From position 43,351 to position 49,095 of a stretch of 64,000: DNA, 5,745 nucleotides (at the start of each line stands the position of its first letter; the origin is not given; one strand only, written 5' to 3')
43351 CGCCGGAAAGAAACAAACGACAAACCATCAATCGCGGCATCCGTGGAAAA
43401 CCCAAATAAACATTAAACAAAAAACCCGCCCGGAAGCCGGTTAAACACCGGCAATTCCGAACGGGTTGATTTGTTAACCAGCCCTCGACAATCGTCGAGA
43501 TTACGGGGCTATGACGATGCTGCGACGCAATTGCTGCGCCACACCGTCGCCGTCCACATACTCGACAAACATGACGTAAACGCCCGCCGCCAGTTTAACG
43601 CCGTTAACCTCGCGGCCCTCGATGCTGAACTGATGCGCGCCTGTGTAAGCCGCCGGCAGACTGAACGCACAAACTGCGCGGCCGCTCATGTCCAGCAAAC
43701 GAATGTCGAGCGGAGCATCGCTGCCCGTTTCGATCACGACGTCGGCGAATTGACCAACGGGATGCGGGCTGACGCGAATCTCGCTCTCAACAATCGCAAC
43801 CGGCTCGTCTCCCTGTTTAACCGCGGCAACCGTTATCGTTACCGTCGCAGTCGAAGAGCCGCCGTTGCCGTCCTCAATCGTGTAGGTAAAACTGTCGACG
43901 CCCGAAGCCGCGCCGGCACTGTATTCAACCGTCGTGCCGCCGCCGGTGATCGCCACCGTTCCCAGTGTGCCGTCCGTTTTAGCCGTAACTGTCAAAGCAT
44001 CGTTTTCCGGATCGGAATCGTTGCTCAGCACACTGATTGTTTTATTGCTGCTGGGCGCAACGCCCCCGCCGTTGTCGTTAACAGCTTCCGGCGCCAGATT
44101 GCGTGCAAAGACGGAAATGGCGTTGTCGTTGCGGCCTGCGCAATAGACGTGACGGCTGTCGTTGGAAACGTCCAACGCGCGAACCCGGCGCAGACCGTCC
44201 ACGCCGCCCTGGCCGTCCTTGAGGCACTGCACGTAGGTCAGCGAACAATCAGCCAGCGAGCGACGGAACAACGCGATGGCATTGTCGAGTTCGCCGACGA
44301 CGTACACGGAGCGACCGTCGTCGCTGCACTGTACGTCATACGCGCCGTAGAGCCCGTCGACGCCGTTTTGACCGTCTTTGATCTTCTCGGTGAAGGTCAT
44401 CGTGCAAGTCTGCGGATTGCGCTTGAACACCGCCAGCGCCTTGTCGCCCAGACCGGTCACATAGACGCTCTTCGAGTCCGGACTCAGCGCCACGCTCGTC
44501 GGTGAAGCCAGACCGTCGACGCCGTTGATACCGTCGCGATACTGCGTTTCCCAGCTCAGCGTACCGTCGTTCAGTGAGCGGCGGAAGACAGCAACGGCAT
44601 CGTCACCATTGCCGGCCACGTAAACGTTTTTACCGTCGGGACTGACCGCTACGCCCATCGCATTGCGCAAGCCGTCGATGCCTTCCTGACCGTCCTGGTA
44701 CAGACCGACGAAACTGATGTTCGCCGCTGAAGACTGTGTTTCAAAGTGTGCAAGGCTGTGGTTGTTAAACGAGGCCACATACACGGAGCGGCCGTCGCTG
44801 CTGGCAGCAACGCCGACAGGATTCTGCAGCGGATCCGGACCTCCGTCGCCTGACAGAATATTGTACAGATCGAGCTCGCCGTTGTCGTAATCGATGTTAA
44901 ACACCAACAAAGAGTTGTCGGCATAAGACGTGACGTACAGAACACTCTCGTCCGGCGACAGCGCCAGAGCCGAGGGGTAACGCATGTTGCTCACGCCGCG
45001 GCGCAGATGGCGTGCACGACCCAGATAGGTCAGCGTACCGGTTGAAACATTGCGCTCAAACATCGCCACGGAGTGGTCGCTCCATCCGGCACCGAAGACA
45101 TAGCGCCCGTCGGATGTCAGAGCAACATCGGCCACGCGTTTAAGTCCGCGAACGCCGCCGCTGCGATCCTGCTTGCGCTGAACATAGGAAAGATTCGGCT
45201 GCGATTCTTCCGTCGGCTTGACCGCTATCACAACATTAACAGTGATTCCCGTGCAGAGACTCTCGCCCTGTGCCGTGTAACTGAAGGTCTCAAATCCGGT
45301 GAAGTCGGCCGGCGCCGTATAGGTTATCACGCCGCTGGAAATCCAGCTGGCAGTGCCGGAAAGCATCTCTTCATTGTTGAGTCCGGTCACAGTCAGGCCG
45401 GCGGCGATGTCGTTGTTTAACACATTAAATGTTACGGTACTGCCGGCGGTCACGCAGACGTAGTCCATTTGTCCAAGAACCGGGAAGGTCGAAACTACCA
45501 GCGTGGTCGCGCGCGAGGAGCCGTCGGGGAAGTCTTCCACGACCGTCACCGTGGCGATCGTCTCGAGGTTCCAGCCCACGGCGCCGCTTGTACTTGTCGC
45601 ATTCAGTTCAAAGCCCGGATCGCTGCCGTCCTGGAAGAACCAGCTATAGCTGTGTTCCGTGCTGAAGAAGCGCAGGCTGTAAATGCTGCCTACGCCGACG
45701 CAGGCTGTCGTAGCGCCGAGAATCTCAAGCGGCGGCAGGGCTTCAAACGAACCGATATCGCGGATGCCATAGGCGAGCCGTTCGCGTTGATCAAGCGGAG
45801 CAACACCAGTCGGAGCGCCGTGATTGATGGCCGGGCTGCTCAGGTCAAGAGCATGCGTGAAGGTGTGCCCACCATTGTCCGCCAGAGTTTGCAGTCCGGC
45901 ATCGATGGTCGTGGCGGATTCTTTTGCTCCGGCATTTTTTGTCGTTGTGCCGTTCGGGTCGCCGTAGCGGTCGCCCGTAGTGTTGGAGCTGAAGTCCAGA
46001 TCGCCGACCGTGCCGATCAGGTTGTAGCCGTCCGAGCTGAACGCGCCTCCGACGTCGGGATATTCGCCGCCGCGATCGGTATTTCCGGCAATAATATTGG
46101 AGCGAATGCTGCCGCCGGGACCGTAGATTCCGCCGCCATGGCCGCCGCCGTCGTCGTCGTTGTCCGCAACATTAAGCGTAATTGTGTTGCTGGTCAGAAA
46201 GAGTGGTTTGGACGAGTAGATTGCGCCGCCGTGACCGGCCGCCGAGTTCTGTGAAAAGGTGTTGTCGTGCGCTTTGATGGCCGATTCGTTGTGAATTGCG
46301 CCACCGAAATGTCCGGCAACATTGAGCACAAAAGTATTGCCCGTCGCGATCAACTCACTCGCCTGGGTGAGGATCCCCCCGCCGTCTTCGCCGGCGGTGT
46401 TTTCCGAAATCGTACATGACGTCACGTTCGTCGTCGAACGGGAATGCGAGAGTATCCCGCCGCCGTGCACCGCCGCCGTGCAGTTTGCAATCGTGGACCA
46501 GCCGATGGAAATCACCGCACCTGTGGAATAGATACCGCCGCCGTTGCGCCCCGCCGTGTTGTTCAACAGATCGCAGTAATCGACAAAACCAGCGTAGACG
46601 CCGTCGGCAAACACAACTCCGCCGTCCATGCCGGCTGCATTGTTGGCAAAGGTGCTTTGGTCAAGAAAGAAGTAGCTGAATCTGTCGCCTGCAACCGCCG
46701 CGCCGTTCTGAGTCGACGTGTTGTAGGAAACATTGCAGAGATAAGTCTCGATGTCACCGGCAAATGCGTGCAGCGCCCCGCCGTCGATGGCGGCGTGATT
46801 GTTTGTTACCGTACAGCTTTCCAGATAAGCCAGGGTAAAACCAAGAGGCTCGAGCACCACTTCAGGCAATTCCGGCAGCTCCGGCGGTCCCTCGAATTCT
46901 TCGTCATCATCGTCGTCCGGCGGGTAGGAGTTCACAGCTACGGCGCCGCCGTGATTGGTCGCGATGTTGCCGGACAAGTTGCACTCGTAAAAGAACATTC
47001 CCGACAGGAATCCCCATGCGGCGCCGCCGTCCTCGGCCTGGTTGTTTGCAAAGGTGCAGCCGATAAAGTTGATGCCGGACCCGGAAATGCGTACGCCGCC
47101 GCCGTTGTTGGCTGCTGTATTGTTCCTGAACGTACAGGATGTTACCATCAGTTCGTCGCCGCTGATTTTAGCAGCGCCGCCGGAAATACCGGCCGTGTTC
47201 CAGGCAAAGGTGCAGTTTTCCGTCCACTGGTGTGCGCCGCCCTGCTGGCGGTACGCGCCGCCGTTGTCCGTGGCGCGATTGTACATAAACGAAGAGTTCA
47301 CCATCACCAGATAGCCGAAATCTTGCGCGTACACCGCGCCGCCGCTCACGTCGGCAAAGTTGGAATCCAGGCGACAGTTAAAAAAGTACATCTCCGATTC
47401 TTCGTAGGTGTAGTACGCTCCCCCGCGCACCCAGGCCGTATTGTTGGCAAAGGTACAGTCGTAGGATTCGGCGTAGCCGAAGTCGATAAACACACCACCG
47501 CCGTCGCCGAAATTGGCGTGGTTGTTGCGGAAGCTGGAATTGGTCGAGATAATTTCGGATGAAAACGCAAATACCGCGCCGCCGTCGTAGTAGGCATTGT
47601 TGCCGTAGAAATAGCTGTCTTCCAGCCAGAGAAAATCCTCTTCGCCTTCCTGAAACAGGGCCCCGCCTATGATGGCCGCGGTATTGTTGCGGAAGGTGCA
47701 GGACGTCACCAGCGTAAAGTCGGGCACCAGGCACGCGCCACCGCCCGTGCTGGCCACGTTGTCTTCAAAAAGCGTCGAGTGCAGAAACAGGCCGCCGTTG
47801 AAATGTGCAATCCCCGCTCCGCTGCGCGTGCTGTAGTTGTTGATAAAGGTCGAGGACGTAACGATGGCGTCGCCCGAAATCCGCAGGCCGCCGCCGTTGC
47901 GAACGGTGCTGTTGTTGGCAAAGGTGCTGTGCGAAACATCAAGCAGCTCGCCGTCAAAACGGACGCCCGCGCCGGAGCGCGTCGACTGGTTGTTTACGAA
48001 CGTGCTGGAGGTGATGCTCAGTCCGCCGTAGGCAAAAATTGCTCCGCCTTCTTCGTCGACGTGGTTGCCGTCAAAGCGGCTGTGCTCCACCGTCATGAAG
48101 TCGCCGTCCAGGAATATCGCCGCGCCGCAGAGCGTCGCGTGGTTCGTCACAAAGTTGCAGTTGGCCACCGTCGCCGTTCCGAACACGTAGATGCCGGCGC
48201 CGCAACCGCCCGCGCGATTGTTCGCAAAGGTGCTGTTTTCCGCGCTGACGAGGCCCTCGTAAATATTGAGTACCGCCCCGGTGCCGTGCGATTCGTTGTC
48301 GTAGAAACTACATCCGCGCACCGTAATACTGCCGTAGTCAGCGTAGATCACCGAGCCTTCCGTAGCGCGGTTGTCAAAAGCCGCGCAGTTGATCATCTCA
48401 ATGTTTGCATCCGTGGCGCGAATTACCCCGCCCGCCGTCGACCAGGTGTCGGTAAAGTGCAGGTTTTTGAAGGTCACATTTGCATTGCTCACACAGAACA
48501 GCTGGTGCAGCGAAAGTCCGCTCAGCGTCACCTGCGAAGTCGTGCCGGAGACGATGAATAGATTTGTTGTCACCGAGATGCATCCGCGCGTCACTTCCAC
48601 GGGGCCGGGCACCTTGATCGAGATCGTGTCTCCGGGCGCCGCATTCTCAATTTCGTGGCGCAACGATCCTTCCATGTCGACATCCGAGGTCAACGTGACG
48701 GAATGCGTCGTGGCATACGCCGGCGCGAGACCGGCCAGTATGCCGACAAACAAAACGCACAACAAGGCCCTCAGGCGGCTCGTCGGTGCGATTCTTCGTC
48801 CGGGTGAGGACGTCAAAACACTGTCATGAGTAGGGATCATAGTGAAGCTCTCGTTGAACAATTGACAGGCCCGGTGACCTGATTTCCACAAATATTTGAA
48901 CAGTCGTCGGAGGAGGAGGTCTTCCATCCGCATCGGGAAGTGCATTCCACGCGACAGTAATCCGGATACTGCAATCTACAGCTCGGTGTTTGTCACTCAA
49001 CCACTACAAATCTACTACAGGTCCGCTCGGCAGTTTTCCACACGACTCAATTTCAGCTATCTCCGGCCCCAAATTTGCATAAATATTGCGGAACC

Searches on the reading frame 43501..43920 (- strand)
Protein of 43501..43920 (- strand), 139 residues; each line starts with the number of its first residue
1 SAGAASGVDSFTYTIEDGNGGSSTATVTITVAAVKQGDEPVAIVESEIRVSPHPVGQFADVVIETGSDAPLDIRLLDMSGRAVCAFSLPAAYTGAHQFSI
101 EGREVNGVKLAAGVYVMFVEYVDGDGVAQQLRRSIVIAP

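Call 86: search_protein_families(library=ncbifam, proteins=[window:43501-43920:-], max_evalue=0.001)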
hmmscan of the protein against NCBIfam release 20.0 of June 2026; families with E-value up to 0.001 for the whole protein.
window:43501-43920:- (139 aa): 5 families
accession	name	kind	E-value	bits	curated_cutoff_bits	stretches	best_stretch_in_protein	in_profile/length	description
NF012211.1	tand_rpt_95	domain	4.6e-08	32.9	90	1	6-42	59-93/98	tandem-95 repeat protein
NF005176.1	PRK06655.1-1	equivalog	1.3e-06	28.4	230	1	59-127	88-156/197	flagellar hook assembly protein FlgD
NF009277.0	PRK12634.1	equivalog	3.9e-06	27.1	333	1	62-132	115-185/221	flagellar basal body rod modification protein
NF045619.1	adhes_GNV_Cterm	subfamily_domain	1.4e-05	24.5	180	1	5-34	175-204/458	BapA/Bap/LapF family large adhesin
NF009276.0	PRK12633.1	equivalog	0.00015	21.5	383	1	66-127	125-187/234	flagellar basal body rod modification protein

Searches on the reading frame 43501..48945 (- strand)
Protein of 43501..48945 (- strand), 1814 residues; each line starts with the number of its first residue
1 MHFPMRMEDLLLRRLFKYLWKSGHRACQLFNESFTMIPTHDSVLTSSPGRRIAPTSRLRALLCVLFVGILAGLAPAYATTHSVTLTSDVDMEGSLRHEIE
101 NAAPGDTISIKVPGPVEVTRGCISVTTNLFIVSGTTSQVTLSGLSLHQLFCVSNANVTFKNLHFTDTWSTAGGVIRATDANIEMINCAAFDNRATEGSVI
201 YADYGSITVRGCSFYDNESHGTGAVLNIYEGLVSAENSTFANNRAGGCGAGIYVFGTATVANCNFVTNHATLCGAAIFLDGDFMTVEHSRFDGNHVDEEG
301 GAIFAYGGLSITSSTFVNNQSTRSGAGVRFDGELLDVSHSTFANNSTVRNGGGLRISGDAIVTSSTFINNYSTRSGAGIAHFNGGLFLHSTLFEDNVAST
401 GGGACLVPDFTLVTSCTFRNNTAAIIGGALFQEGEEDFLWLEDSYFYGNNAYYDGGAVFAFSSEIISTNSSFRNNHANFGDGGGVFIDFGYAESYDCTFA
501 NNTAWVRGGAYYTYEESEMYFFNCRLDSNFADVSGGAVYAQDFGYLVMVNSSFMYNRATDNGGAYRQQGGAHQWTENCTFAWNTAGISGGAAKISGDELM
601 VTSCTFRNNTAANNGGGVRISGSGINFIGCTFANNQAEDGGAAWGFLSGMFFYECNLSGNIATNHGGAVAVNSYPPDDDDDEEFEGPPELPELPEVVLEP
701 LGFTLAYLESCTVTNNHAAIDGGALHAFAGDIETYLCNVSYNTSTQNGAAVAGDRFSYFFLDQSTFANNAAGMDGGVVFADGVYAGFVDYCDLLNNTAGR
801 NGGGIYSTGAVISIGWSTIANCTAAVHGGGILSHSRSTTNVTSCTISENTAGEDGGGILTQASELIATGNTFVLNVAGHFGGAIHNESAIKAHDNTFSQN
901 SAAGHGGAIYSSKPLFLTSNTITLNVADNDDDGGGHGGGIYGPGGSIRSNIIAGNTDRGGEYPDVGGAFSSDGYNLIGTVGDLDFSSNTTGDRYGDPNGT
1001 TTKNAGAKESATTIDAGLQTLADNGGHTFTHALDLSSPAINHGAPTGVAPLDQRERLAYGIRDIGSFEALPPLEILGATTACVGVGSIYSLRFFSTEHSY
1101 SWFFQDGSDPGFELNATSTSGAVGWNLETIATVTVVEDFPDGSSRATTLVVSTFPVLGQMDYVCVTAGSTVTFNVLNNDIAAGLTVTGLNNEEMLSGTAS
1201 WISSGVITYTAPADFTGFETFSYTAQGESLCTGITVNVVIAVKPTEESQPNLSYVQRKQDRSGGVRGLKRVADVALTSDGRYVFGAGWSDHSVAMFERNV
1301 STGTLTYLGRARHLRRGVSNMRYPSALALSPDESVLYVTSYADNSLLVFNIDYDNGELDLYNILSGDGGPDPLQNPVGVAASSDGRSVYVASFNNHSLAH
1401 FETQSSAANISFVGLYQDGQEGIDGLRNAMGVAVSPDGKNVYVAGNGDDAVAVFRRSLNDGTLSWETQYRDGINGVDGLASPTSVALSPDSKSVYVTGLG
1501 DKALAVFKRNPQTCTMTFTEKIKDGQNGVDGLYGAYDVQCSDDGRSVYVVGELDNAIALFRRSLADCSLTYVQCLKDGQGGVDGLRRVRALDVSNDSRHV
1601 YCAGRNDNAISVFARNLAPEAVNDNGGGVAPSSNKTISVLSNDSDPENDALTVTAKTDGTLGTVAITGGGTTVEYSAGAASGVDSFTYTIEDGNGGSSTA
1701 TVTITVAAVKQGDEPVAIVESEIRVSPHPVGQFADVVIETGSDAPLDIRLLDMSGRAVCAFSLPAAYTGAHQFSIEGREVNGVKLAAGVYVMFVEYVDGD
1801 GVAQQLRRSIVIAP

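Call 15: search_protein_families(library=pfam, proteins=[window:43501-48945:-], max_evalue=0.001)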
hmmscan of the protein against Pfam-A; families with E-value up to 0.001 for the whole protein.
window:43501-48945:- (1814 aa): 9 families
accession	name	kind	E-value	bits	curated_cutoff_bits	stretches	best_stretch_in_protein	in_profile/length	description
PF10282.15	Lactonase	-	9.5e-34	117.6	21.7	4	1276-1417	198-334/344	Lactonase, 7-bladed beta-propeller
PF02415.23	Chlam_PMP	-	2.9e-26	89.1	20.6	0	896-912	3-19/19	Chlamydia polymorphic membrane protein (Chlamydia_PMP) repeat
PF17963.7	Big_9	-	2.2e-22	80.2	23.6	2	1616-1705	1-89/89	Bacterial Ig domain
PF08450.18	SGL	-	2e-14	54.2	26.3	1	1267-1405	84-214/246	SMP-30/Gluconolactonase/LRE-like region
PF17892.7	Cadherin_5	-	2.7e-13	50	26.5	1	1616-1707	2-98/98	Cadherin-like domain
PF01731.26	Arylesterase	-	1.4e-09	38.5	21.3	0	1476-1508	50-82/86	Arylesterase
PF17803.7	Cadherin_4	-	8.2e-08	33.1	25.1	1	1610-1671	5-68/71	Bacterial cadherin-like domain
PF13860.13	FlgD_ig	-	0.00012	22.4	27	1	1746-1799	25-78/79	FlgD Ig-like domain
PF01436.27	NHL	-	0.0002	21.6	20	0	1373-1401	1-28/28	NHL repeat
